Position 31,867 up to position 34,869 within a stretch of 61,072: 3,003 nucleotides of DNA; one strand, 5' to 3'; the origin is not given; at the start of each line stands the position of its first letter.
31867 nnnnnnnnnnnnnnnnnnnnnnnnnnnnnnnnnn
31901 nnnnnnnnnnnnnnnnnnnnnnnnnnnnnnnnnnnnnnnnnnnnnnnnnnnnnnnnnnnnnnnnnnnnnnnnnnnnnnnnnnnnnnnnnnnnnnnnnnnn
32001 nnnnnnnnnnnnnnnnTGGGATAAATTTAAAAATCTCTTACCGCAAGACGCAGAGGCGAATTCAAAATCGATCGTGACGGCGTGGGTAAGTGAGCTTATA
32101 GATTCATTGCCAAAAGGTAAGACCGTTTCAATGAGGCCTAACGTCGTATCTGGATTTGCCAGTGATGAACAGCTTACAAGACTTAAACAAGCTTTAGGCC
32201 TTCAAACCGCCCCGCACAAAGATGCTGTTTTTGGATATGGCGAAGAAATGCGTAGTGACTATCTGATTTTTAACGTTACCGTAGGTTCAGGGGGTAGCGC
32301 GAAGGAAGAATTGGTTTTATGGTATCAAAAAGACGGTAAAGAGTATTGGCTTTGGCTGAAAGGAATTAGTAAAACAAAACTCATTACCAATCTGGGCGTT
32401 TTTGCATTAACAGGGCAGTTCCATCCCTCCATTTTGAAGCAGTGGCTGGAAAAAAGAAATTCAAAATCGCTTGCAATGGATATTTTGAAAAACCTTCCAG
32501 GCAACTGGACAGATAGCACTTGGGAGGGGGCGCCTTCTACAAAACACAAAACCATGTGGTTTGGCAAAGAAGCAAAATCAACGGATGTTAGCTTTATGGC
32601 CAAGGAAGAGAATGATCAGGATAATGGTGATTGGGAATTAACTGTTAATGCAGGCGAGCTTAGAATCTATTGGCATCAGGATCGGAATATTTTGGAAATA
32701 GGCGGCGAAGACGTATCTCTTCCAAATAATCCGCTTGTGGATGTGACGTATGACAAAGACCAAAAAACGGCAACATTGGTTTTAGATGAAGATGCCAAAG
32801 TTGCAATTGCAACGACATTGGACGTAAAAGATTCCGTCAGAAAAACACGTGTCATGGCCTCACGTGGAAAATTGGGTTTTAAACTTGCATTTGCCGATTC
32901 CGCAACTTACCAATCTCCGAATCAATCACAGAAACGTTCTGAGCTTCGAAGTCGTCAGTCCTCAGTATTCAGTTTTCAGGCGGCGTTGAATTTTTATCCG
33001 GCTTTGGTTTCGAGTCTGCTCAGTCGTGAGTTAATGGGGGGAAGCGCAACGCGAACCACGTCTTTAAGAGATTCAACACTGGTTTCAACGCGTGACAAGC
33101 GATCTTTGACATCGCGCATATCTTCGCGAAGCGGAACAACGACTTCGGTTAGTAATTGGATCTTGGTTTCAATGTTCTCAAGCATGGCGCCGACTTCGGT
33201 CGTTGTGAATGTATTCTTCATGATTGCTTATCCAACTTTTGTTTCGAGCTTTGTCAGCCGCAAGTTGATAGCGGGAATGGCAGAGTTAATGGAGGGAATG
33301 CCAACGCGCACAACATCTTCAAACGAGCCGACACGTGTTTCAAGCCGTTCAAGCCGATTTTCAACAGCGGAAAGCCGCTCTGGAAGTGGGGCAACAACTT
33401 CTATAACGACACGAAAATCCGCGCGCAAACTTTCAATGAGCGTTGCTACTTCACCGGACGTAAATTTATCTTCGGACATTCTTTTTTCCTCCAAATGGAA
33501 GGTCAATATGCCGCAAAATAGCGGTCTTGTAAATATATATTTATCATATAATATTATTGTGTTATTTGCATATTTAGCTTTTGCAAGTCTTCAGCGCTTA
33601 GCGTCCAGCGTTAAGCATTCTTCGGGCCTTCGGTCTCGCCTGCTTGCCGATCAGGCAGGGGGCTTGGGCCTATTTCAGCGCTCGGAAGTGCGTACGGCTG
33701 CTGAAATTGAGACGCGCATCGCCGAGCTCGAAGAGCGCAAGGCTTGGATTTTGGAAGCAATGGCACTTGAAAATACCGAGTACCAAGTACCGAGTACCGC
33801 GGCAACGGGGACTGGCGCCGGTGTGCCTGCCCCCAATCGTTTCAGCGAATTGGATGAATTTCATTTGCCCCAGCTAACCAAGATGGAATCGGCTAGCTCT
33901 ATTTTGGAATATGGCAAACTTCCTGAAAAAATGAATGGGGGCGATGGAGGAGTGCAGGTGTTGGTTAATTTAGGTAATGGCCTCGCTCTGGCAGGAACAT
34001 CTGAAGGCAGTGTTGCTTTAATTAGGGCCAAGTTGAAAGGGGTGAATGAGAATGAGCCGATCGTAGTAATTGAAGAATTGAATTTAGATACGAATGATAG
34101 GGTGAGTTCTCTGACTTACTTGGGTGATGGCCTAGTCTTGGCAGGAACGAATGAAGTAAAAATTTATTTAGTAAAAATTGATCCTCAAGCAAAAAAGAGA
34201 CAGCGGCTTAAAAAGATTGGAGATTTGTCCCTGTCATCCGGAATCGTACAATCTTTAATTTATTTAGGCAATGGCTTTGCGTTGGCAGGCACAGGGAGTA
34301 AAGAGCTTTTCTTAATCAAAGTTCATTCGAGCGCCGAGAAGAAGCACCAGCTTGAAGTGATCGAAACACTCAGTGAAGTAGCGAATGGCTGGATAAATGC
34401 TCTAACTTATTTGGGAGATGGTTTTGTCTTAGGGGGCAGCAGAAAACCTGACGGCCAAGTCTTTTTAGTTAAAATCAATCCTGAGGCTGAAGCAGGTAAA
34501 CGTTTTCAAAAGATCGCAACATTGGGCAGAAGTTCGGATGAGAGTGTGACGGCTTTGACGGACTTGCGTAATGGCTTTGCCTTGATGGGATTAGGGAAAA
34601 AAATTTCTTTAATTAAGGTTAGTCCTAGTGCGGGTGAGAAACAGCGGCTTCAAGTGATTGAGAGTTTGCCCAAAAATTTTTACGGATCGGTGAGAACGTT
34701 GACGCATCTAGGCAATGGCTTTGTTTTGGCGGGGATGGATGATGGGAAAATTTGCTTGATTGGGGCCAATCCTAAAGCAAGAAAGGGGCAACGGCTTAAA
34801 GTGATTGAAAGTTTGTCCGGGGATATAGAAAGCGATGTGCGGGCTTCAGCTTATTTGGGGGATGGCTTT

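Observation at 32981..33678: Two paralogous minus-strand small genes sit antisense inside the giant ORF, within an RSExR-bracketed spacer, without closing the giant frame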

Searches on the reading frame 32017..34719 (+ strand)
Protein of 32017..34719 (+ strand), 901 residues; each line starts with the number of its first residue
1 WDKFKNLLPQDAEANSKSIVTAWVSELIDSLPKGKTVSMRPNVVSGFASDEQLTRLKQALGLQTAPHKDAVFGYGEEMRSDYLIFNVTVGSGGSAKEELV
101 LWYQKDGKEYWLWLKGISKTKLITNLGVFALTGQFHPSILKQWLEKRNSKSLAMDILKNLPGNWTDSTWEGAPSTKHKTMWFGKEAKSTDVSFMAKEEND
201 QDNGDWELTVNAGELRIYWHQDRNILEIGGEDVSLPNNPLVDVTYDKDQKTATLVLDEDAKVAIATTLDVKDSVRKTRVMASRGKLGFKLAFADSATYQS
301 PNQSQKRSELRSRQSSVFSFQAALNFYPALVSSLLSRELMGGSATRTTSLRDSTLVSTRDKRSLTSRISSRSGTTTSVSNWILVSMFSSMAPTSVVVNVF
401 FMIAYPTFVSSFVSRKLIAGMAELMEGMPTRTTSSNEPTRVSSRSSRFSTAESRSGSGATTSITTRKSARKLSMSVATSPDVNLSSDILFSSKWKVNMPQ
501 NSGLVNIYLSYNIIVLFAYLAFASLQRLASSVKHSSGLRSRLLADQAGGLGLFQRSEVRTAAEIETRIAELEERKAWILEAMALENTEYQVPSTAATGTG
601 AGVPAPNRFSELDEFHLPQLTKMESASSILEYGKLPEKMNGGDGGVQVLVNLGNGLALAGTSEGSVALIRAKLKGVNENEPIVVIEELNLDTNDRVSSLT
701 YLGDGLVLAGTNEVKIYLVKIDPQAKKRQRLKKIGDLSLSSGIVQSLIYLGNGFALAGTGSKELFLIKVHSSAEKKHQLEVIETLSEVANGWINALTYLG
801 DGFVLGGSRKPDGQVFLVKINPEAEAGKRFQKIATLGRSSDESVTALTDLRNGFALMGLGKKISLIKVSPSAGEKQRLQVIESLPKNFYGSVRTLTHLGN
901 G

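Call 37: search_protein_representatives(protein=window:32017-34719:+)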
Query: 901 residues. Proteins with E-value up to 0.001 (for the whole library): 17; up to 1e-10: 1; up to 1e-30: 0. The best 17 are listed.
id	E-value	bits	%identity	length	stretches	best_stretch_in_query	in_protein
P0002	1.5e-11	59.9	37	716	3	689-816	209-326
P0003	1.6e-10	56.5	35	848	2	646-861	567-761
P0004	3.8e-09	52.0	37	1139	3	648-816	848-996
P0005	1.5e-07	46.7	44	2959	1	424-547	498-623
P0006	9.9e-07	44.0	34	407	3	690-813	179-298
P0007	3.3e-06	42.2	37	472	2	652-809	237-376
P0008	7.3e-06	41.1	35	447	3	642-809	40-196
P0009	3.3e-05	39.0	32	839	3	643-815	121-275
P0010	6.1e-05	38.1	33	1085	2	642-815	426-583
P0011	1.1e-04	37.2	36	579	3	643-762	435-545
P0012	1.8e-04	36.5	32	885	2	644-860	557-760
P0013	1.9e-04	36.4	33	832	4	694-816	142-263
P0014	2.7e-04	35.9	37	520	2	646-816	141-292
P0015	4.2e-04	35.3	30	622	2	640-809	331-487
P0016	6.0e-04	34.8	34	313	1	654-859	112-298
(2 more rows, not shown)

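Call 39: find_encoding_contigs(protein=P0005, flank=10000)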
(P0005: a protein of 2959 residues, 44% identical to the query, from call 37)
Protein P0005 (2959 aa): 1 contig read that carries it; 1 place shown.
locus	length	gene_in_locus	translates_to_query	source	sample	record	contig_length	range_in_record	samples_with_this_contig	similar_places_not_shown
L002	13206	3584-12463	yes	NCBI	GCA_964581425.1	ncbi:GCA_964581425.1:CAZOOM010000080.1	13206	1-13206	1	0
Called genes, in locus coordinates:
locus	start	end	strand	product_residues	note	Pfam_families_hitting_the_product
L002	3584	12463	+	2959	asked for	PF01636:APH (weak)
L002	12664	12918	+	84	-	PF10543:ORF6N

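Call 98: search_protein_families(library=pfam, proteins=[L002:7-700:+], max_evalue=10)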
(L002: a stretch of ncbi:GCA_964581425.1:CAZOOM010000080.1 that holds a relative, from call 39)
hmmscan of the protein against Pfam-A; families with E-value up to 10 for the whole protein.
L002:7-700:+ (231 aa): 0 families

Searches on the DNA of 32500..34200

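Call 105: search_rna_families(source=window, start=32500, end=34200, threshold=evalue, max_evalue=1)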
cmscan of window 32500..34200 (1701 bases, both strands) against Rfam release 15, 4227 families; matches with E-value up to 1: 0.
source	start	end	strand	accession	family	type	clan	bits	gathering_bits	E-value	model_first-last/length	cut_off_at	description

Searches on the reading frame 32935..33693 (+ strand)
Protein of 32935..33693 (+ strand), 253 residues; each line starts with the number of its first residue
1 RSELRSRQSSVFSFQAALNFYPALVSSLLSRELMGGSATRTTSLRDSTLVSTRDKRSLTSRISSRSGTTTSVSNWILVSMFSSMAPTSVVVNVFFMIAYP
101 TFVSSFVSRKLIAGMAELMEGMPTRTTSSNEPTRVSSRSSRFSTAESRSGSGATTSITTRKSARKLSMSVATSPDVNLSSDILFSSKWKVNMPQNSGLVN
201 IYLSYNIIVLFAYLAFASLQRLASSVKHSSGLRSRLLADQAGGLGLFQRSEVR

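Call 14: find_homologous_proteins(query=window:32935-33693:+, max_evalue=0.001)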
Query window:32935-33693:+: 1831 candidates shared short words with the query, none scored E <= 0.001.

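Call 103: search_protein_families(library=pfam, proteins=[window:32935-33693:+], max_evalue=1)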
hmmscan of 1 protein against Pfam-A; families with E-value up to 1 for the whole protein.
window:32935-33693:+ (253 aa): 0 families

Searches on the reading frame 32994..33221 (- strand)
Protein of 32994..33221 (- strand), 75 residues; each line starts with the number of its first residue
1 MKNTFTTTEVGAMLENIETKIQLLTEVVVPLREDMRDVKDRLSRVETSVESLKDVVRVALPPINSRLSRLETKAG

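Call 4: search_protein_families(library=pfam, proteins=[window:32994-33221:-], max_evalue=1)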
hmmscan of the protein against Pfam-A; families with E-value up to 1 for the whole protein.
window:32994-33221:- (75 aa): 13 families
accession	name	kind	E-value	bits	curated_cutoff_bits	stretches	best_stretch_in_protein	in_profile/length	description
PF04513.17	Baculo_PEP_C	-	0.00017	22.1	38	1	3-72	29-99/140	Baculovirus polyhedron envelope protein, PEP, C terminus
PF16689.10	APC_N_CC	-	0.016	15.8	27.4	1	31-57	20-46/52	Coiled-coil N-terminus of APC, dimerisation domain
PF07889.17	DUF1664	-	0.018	15.5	34.6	1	9-71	63-121/124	Protein of unknown function (DUF1664)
PF05531.17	NPV_P10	-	0.049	14.6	29.8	1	16-56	15-58/75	Nucleopolyhedrovirus P10 protein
PF02346.21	Vac_Fusion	-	0.05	13.7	24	1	14-52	2-40/56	Chordopoxvirus multifunctional envelope protein A27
PF19111.5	DUF5798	-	0.069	13.8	27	1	10-56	13-59/89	Family of unknown function (DUF5798)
PF25450.1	Rab11-FIP3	-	0.071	13.8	31.9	1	12-57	54-99/125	Rab11-FIP3-like domain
PF11803.13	UXS1_N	-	0.073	13.8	30.1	1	9-40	36-68/75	UDP-glucuronate decarboxylase N-terminal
PF06005.17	ZapB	-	0.13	13.2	31.5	1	13-53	5-45/71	Cell division protein ZapB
PF00435.27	Spectrin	-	0.13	13.2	29.9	1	5-73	24-88/105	Spectrin repeat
PF11598.13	COMP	-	0.13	13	23.9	1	17-37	6-26/45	Cartilage oligomeric matrix protein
PF10046.14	BLOC1_2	-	0.15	12.9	33.4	1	10-71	39-92/96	Biogenesis of lysosome-related organelles complex-1 subunit 2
PF04210.18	MtrG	-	0.19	12.1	27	0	27-51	5-28/64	Tetrahydromethanopterin S-methyltransferase, subunit G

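Call 8: search_protein_families(library=ncbifam, proteins=[window:32994-33221:-], max_evalue=1)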
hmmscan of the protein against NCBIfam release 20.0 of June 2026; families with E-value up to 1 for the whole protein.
window:32994-33221:- (75 aa): 2 families
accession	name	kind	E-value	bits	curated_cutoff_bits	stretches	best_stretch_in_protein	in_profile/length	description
NF045487.1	ASRP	equivalog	0.012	14.3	300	1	11-73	361-423/593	archaea-specific SMC-related protein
NF047515.1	SpiroCoCo_C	equivalog_domain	0.025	13.7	125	1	13-72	167-225/313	SpiroCoCo family coiled-coil protein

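Call 100: search_protein_families(library=phrogs, proteins=[window:32994-33221:-], max_evalue=0.1)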
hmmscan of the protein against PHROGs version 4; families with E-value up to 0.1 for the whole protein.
window:32994-33221:- (75 aa): 7 families
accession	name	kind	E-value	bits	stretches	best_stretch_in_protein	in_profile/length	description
phrog_6136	-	unknown function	0.001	20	0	28-54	43-69/120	-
phrog_689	-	lysis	0.0014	19.8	0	32-55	8-31/91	holin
phrog_1863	-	unknown function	0.0055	17.6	1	4-73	36-94/97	-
phrog_7303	-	unknown function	0.0056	17.7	1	13-56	9-52/80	-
phrog_30209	-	unknown function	0.011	16.7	1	14-46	59-91/102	-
phrog_19136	-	unknown function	0.012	17.2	1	11-59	46-95/102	-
phrog_15517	-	unknown function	0.052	15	1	20-60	2-41/90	-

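Call 101: search_protein_families(library=padloc, proteins=[window:32994-33221:-], max_evalue=0.1)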
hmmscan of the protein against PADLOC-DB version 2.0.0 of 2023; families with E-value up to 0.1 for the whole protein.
window:32994-33221:- (75 aa): 0 families
